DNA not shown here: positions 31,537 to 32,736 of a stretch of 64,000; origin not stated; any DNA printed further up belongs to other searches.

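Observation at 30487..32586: CapW/BrxR-type WYL repressor wired to recA instead of a defence operon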

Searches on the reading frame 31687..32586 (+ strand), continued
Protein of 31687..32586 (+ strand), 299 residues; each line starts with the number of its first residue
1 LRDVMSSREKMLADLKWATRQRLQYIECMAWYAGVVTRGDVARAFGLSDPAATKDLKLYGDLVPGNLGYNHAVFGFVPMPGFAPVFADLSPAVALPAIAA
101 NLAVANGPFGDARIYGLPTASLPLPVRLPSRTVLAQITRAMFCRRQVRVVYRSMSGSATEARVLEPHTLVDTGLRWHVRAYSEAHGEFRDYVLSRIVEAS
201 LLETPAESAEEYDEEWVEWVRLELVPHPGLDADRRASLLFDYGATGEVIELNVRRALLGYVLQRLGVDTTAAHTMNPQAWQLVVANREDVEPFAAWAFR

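Call 18: search_protein_representatives(protein=window:31699-32586:+)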
Query: 295 residues. Proteins with E-value up to 0.001 (for the whole library): 1952; up to 1e-10: 1098; up to 1e-30: 151. The best 150 are listed.
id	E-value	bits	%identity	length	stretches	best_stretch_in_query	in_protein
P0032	2.0e-139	480.1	73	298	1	2-295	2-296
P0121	3.3e-72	259.4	45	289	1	2-286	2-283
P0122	1.0e-69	251.3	46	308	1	11-294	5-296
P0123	8.2e-68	245.0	57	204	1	94-295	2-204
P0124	9.8e-68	244.8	44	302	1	11-294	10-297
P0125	1.6e-63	230.9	79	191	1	1-137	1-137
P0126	2.0e-60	220.8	43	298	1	10-294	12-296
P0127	1.1e-55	205.3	38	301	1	12-293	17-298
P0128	1.5e-45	171.9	37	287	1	10-289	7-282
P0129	1.9e-45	171.7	52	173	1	3-169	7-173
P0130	7.2e-45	169.7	38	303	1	10-283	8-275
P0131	4.4e-44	167.1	81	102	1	4-101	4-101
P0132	5.9e-44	166.7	64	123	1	174-295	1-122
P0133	3.5e-43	164.2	67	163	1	1-115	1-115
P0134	3.9e-43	164.0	37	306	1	10-282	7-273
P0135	1.0e-42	162.6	33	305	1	18-291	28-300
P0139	4.3e-41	157.3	36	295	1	18-293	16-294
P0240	6.6e-32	127.2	32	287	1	15-294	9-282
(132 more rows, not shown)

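Call 24: find_encoding_contigs(protein=P0121, flank=5000, max_places=4)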
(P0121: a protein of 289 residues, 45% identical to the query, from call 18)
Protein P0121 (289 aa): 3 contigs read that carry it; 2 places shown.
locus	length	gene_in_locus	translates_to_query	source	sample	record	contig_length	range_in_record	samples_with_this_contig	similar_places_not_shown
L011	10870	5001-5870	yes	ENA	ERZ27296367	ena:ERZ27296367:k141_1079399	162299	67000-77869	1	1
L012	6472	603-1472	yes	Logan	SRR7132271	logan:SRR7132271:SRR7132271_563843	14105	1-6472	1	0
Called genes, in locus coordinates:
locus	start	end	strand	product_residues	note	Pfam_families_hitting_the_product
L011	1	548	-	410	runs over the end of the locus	PF00696:AA_kinase, PF01842:ACT, PF22468:ACT_9 (weak), PF01842:ACT (weak), PF13840:ACT_7, PF22468:ACT_9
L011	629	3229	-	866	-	PF01411:tRNA-synt_2c, PF07973:tRNA_SAD, PF02272:DHHA1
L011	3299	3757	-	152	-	PF21982:RecX_HTH1 (weak), PF02631:RecX_HTH2, PF21981:RecX_HTH3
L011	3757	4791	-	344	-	PF00154:RecA_N, PF06745:ATPase (weak), PF08423:Rad51, PF21096:RecA_C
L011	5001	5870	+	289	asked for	PF26109:WHD_BrxR, PF26107:BrxR_CTD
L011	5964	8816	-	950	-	PF08447:PAS_3, PF00512:HisKA, PF02518:HATPase_c, PF00072:Response_reg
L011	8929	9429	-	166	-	PF02464:CinA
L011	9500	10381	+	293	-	PF27523:PSD, PF02666:PS_Dcarbxylase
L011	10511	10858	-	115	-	PF07238:PilZ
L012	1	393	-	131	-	?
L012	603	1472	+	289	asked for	PF26109:WHD_BrxR, PF26107:BrxR_CTD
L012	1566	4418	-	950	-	PF08447:PAS_3, PF00512:HisKA, PF02518:HATPase_c, PF00072:Response_reg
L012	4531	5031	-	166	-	PF02464:CinA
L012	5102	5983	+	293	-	PF27523:PSD, PF02666:PS_Dcarbxylase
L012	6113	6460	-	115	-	PF07238:PilZ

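Call 25: find_encoding_contigs(protein=P0122, flank=5000, max_places=4)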
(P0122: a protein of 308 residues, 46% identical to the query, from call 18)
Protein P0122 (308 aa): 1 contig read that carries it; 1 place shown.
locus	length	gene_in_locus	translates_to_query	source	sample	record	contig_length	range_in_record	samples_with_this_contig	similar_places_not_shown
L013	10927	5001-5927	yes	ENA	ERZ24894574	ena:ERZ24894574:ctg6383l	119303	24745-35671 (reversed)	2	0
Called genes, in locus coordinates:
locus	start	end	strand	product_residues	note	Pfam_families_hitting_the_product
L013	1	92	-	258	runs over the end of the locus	-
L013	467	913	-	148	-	PF00436:SSB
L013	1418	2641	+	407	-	PF00696:AA_kinase, PF01842:ACT, PF22468:ACT_9 (weak), PF01842:ACT (weak), PF13840:ACT_7, PF22468:ACT_9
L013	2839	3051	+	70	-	PF02599:CsrA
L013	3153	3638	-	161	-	PF21981:RecX_HTH3 (faint), PF21982:RecX_HTH1 (weak), PF02631:RecX_HTH2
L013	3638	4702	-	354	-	PF00154:RecA_N, PF08423:Rad51, PF06745:ATPase (weak), PF27531:MT3502_N (weak), PF21096:RecA_C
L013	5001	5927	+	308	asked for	PF26109:WHD_BrxR, PF13280:WYL, PF26107:BrxR_CTD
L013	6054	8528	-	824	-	PF07715:Plug, PF00593:TonB_dep_Rec_b-barrel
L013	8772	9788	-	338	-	PF00383:dCMP_cyt_deam_1, PF14437:MafB19-deam, PF14439:Bd3614-deam, PF02464:CinA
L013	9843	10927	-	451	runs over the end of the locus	PF01523:PmbA_TldD_1st, PF19290:PmbA_TldD_2nd, PF19289:PmbA_TldD_3rd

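Call 26: find_encoding_contigs(protein=P0124, flank=5000, max_places=3)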
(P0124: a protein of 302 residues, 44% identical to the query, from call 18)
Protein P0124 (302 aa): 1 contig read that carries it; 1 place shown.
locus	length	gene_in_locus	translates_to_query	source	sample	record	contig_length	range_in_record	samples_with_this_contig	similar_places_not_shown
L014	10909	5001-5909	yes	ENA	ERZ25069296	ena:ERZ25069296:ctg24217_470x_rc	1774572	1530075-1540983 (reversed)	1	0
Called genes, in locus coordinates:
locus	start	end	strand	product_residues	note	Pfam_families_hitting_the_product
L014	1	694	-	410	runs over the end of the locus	PF00696:AA_kinase, PF01842:ACT, PF22468:ACT_9 (weak), PF13840:ACT_7, PF01842:ACT (weak), PF22468:ACT_9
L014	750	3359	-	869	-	PF01411:tRNA-synt_2c, PF07973:tRNA_SAD, PF02272:DHHA1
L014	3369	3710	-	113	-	PF02631:RecX_HTH2 (faint)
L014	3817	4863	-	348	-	PF00154:RecA_N, PF06745:ATPase (weak), PF08423:Rad51, PF21096:RecA_C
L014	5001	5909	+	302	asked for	PF26109:WHD_BrxR, PF13280:WYL, PF26107:BrxR_CTD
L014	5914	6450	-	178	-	PF02464:CinA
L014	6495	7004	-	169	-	PF00383:dCMP_cyt_deam_1, PF14437:MafB19-deam, PF14439:Bd3614-deam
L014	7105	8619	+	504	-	PF13742:tRNA_anti_2, PF01336:tRNA_anti-codon, PF02601:Exonuc_VII_L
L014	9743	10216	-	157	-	PF02558:ApbA (weak), PF03721:UDPG_MGDP_dh_N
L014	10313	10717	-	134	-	PF00903:Glyoxalase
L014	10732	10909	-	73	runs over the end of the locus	PF14373:Imm_superinfect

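Call 27: find_encoding_contigs(protein=P0126, flank=5000, max_places=3)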
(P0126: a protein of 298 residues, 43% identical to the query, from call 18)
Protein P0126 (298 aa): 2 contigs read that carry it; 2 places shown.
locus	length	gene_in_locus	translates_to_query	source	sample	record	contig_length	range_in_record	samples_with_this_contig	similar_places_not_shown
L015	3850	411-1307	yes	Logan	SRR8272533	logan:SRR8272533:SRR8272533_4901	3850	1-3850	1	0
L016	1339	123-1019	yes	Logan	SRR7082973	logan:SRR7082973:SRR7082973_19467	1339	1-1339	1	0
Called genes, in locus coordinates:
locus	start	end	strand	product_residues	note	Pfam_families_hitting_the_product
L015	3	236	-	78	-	?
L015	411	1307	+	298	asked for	PF26109:WHD_BrxR, PF13280:WYL, PF26107:BrxR_CTD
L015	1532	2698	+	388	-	PF00817:IMS, PF11798:IMS_HHH (weak), PF21704:POLH-Rev1_HhH (weak), PF21999:IMS_HHH_1, PF11799:IMS_C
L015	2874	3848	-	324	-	?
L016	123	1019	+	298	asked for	PF26109:WHD_BrxR, PF13280:WYL, PF26107:BrxR_CTD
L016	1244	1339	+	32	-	?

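Call 28: find_encoding_contigs(protein=P0127, flank=5000, max_places=3)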
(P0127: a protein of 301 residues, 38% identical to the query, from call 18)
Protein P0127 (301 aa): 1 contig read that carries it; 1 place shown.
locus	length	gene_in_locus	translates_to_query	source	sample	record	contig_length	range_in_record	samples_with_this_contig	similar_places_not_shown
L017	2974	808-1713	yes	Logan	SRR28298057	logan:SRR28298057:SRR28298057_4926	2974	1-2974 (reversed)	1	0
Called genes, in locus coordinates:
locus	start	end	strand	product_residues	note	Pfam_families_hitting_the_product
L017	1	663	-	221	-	?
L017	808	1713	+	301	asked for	PF26109:WHD_BrxR, PF13280:WYL, PF26107:BrxR_CTD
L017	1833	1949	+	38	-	-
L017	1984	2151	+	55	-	-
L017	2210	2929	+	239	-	-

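Call 35: find_encoding_contigs(protein=P0128, flank=5000, max_places=2)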
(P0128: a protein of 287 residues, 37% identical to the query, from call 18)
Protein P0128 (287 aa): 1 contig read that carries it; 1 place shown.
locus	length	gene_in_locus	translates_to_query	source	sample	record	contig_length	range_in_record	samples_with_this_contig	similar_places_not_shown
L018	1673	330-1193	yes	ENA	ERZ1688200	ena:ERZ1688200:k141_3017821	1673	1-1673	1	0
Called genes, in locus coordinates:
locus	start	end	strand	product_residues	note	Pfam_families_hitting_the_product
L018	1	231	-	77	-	?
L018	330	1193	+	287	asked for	PF26109:WHD_BrxR, PF13280:WYL, PF26107:BrxR_CTD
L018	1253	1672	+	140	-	?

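Call 36: find_encoding_contigs(protein=P0130, flank=5000, max_places=2)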
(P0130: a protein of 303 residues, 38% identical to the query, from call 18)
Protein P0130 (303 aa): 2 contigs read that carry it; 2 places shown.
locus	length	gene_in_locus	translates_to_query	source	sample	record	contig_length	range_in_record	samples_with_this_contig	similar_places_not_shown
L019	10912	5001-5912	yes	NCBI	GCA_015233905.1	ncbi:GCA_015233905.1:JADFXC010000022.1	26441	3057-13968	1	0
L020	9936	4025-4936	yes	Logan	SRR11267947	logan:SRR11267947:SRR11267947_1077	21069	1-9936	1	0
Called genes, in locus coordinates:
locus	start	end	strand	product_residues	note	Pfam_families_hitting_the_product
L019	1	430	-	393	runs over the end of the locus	PF13356:Arm-DNA-bind_3, PF22022:Phage_int_M, PF00589:Phage_integrase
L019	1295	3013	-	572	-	-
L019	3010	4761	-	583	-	-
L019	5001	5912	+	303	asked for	PF26109:WHD_BrxR, PF13280:WYL, PF26107:BrxR_CTD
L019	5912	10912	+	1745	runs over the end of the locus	PF00270:DEAD, PF00271:Helicase_C, PF09369:MZB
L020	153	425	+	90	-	-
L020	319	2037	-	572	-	-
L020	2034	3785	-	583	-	-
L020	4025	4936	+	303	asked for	PF26109:WHD_BrxR, PF13280:WYL, PF26107:BrxR_CTD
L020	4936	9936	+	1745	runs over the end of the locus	PF00270:DEAD, PF00271:Helicase_C, PF09369:MZB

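Call 37: find_encoding_contigs(protein=P0135, flank=5000, max_places=2)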
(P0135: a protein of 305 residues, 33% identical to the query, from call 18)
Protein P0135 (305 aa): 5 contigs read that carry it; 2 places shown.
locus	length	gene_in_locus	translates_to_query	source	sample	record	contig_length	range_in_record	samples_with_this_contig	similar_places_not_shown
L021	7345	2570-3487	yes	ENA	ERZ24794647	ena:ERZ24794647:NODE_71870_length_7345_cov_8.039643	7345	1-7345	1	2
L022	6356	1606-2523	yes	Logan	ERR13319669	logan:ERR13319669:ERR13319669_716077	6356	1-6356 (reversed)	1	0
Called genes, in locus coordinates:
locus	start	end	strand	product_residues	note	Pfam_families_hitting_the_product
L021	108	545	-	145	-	PF21982:RecX_HTH1, PF02631:RecX_HTH2, PF21981:RecX_HTH3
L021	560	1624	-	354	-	PF00154:RecA_N, PF06745:ATPase (weak), PF08423:Rad51, PF27531:MT3502_N, PF21096:RecA_C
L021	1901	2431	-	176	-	PF00154:RecA_N, PF06745:ATPase (weak), PF27531:MT3502_N (weak), PF01637:ATPase_2 (weak)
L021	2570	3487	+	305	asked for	PF26109:WHD_BrxR (weak), PF13280:WYL, PF26107:BrxR_CTD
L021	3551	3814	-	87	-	-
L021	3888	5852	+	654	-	PF02518:HATPase_c, PF00204:DNA_gyraseB, PF01751:Toprim, PF00986:DNA_gyraseB_C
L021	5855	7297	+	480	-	PF00521:DNA_topoisoIV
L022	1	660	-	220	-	?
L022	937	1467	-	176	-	PF00154:RecA_N, PF06745:ATPase (weak), PF27531:MT3502_N (weak), PF01637:ATPase_2 (weak)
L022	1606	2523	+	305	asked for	PF26109:WHD_BrxR (weak), PF13280:WYL, PF26107:BrxR_CTD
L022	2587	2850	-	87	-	-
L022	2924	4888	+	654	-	PF02518:HATPase_c, PF00204:DNA_gyraseB, PF01751:Toprim, PF00986:DNA_gyraseB_C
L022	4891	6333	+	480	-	PF00521:DNA_topoisoIV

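Call 60: search_solved_structures(query=window:31699-32586:+, max_evalue=1e-20, show_alignments=5)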
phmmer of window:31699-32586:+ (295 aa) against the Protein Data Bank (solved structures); distinct sequences matched with E-value up to 1e-20: 5.
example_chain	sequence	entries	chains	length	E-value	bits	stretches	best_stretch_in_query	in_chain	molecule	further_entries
7qfz_A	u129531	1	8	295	2.5e-36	128.5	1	8-284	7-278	WYL domain-containing protein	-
7t8k_A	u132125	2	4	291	7.3e-35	123.7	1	14-294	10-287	BrxR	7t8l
7tb6_A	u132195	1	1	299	7.7e-34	120.4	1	10-288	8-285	S. maltophilia CapW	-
7tb5_A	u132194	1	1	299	3.1e-31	111.8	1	11-288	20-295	WYL domain-containing protein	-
9c5g_A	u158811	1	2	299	8e-30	107.2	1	12-286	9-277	CapW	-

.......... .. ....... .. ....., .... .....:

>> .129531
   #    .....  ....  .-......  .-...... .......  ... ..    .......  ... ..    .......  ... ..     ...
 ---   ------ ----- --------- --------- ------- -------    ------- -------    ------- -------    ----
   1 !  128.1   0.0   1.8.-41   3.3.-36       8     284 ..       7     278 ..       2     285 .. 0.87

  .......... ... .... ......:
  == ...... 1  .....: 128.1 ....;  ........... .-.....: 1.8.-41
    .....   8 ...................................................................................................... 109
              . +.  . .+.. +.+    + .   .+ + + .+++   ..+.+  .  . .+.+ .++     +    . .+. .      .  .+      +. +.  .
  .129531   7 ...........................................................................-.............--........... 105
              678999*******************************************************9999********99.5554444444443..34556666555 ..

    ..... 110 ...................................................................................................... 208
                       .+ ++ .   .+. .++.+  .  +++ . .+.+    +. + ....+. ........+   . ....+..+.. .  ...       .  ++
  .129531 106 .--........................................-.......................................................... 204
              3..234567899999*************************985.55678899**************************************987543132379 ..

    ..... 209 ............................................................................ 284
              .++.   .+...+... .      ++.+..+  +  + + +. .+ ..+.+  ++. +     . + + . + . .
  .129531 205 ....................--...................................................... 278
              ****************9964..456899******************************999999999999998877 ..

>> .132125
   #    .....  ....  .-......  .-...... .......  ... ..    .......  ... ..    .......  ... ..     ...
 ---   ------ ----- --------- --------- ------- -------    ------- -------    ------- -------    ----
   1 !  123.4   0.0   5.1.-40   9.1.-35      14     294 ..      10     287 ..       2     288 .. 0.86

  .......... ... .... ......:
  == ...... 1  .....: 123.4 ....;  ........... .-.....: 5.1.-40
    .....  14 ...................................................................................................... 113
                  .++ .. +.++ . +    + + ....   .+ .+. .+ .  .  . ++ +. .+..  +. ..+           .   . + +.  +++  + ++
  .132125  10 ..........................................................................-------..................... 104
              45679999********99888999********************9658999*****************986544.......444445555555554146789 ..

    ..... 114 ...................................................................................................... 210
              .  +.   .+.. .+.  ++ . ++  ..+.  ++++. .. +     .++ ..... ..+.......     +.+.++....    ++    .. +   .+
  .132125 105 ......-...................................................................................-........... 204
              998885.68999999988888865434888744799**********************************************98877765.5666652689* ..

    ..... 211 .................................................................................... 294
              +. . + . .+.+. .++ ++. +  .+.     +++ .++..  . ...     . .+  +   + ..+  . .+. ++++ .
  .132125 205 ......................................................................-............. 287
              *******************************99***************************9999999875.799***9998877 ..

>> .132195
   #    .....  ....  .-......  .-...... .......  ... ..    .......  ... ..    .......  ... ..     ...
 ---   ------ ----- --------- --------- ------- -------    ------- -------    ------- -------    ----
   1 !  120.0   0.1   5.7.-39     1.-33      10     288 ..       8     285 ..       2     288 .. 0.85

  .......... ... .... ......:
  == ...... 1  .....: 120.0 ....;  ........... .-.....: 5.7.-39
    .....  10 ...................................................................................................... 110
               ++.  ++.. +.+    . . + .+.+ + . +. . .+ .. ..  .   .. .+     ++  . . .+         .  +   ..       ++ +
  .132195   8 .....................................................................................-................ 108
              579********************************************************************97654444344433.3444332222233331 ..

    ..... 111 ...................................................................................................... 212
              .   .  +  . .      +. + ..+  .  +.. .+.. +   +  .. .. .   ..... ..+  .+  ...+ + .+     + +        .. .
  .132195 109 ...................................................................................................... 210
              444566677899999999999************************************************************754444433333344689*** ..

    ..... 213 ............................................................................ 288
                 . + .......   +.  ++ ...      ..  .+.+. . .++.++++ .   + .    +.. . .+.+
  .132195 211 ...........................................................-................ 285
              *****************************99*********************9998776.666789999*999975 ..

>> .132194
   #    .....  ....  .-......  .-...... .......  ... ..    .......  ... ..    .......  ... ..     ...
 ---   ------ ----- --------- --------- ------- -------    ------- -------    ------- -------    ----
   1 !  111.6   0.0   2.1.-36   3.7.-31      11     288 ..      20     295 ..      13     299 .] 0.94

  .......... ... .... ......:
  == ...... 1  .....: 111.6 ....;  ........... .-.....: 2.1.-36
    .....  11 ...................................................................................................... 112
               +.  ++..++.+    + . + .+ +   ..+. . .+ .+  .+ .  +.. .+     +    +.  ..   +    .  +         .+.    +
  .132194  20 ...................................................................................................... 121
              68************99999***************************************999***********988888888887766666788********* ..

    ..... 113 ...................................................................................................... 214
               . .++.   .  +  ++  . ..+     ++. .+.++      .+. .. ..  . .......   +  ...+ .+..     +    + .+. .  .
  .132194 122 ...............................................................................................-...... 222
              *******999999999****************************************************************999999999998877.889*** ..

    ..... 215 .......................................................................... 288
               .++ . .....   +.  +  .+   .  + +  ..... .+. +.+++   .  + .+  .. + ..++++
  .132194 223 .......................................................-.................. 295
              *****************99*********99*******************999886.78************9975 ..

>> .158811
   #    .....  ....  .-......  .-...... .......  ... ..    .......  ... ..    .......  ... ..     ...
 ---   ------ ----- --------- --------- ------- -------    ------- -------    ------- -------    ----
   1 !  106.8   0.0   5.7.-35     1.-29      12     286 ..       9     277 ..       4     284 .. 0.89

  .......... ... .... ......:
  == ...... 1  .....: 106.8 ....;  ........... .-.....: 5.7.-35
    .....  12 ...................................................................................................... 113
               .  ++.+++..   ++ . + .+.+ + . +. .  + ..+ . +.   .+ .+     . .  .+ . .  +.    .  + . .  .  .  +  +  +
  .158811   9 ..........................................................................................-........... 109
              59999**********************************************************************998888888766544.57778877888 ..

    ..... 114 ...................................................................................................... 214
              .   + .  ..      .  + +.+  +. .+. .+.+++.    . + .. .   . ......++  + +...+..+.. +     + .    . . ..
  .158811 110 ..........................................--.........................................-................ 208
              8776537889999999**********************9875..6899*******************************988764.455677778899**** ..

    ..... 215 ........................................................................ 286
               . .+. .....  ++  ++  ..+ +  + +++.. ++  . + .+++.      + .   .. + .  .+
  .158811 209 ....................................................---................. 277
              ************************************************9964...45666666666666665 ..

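Call 66: find_encoding_contigs(protein=P0139, flank=4000, max_places=2)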
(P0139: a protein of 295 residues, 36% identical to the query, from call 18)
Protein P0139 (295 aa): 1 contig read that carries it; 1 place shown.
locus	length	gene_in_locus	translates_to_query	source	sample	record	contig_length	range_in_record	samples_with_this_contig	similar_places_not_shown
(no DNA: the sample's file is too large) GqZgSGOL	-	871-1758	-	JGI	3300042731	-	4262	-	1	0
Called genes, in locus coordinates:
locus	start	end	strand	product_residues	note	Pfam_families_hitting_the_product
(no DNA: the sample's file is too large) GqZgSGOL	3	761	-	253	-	?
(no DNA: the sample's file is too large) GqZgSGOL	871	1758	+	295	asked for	PF26109:WHD_BrxR, PF13280:WYL, PF26107:BrxR_CTD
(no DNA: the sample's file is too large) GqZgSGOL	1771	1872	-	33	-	-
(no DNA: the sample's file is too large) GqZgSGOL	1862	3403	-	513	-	PF04542:Sigma70_r2, PF04539:Sigma70_r3 (weak)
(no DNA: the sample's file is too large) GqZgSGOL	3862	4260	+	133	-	?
